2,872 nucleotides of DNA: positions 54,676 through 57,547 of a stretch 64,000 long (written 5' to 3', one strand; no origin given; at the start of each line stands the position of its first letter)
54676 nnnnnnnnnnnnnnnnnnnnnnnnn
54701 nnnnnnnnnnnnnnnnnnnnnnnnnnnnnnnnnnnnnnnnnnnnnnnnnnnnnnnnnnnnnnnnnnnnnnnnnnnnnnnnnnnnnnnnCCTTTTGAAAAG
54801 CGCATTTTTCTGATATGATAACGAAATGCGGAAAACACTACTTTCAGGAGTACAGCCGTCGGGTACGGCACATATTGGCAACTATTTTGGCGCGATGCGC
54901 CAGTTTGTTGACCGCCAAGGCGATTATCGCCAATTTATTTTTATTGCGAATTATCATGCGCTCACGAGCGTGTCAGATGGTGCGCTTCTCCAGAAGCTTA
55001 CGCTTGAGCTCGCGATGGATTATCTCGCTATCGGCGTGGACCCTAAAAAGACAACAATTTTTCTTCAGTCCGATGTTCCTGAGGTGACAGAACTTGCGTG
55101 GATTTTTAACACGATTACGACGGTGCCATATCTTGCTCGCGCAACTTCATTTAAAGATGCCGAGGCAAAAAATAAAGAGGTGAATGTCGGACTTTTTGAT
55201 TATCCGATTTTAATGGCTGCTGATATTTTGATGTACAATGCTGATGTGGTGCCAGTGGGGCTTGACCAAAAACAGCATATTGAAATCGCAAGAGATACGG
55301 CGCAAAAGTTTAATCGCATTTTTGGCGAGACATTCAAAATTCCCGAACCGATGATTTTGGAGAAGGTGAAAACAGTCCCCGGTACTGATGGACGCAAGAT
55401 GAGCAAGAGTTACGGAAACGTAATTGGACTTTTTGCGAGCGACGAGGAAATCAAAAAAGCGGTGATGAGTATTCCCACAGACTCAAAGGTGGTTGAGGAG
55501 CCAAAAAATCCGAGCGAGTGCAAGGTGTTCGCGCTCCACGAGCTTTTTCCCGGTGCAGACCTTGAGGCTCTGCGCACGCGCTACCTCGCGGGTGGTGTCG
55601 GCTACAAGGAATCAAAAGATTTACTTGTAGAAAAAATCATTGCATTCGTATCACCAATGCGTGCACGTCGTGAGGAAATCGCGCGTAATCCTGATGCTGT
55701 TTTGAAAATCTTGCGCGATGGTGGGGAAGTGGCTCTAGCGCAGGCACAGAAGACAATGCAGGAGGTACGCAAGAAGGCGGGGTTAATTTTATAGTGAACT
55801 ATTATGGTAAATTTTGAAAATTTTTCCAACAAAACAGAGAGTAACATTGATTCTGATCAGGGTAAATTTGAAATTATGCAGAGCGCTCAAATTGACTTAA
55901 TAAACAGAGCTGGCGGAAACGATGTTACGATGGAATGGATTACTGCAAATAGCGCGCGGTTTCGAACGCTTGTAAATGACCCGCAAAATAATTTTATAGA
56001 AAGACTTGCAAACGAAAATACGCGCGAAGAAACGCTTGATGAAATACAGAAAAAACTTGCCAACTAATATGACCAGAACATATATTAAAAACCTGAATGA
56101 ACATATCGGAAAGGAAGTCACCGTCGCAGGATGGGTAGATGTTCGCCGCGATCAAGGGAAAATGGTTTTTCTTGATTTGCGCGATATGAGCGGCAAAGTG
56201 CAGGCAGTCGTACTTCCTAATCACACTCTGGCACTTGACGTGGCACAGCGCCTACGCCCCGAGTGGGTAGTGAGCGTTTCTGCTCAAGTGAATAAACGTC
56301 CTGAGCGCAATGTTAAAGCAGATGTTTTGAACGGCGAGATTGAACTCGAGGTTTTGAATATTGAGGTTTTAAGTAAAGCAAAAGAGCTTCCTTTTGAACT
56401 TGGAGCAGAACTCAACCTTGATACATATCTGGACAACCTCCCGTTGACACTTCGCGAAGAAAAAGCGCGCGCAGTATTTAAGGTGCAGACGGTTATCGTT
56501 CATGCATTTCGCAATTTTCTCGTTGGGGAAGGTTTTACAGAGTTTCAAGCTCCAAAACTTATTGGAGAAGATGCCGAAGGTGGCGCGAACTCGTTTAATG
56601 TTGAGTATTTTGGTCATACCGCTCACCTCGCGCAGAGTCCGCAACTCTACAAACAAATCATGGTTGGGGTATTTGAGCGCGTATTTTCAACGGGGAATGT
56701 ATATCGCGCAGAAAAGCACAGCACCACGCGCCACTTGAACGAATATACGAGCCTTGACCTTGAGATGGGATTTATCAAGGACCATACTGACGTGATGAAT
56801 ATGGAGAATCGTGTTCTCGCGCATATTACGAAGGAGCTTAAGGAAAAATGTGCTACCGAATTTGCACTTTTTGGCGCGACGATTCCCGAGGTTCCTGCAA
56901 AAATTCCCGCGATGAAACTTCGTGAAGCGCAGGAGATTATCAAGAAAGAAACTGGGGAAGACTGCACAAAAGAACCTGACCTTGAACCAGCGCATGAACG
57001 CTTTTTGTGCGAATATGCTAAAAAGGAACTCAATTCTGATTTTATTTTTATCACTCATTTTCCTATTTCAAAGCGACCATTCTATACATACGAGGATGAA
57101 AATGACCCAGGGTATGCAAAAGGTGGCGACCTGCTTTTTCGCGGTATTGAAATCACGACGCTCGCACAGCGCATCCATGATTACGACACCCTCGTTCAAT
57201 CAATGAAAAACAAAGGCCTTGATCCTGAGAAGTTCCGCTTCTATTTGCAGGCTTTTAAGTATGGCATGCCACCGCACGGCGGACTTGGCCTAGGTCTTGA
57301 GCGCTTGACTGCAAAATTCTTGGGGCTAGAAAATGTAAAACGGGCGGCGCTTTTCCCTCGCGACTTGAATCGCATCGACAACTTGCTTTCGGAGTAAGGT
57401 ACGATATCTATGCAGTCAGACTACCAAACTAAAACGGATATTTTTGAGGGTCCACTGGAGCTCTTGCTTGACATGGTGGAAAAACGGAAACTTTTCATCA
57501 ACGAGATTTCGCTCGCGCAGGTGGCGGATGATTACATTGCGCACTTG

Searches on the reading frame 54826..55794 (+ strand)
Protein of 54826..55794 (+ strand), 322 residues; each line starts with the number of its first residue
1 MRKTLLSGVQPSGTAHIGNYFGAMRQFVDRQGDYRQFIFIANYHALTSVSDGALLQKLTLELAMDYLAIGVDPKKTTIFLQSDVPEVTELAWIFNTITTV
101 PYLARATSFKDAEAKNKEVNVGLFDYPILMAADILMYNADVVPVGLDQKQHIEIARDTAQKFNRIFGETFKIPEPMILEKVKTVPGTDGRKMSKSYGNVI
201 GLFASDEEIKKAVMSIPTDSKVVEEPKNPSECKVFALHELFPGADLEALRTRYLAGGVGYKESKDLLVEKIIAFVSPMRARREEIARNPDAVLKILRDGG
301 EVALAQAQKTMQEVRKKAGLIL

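Call 62: search_protein_families(library=pfam, proteins=[window:54826-55794:+], max_evalue=0.0001)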
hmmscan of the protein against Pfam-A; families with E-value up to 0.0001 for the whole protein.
window:54826-55794:+ (322 aa): 1 family
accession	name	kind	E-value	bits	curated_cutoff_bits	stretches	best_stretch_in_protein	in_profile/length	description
PF00579.31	tRNA-synt_1b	-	7.1e-60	203.2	21.1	1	4-275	7-291/292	tRNA synthetases class I (W and Y)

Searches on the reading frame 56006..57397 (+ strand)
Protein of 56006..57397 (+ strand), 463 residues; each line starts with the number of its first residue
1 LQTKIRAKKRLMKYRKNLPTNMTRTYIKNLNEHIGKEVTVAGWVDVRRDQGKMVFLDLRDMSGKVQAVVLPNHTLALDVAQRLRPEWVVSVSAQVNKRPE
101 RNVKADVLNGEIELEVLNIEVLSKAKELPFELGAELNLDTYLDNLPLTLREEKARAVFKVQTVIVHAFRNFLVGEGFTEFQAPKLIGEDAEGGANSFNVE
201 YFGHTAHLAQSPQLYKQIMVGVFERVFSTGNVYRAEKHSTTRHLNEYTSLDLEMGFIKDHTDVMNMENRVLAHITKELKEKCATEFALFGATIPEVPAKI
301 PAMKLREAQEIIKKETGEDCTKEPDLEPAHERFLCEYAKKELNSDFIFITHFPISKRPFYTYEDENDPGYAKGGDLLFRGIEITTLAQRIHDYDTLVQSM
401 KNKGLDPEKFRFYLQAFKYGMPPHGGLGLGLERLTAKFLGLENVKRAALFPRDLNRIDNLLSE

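Call 62: search_protein_families(library=pfam, proteins=[window:56006-57397:+], max_evalue=0.0001)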
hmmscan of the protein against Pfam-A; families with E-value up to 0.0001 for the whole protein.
window:56006-57397:+ (463 aa): 2 families
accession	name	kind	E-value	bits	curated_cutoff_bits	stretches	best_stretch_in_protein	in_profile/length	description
PF00152.25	tRNA-synt_2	-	5.7e-81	272.4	25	1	139-453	3-307/308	tRNA synthetases class II (D, K and N)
PF01336.31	tRNA_anti-codon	-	1.1e-16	61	27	1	38-122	1-75/75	OB-fold nucleic acid binding domain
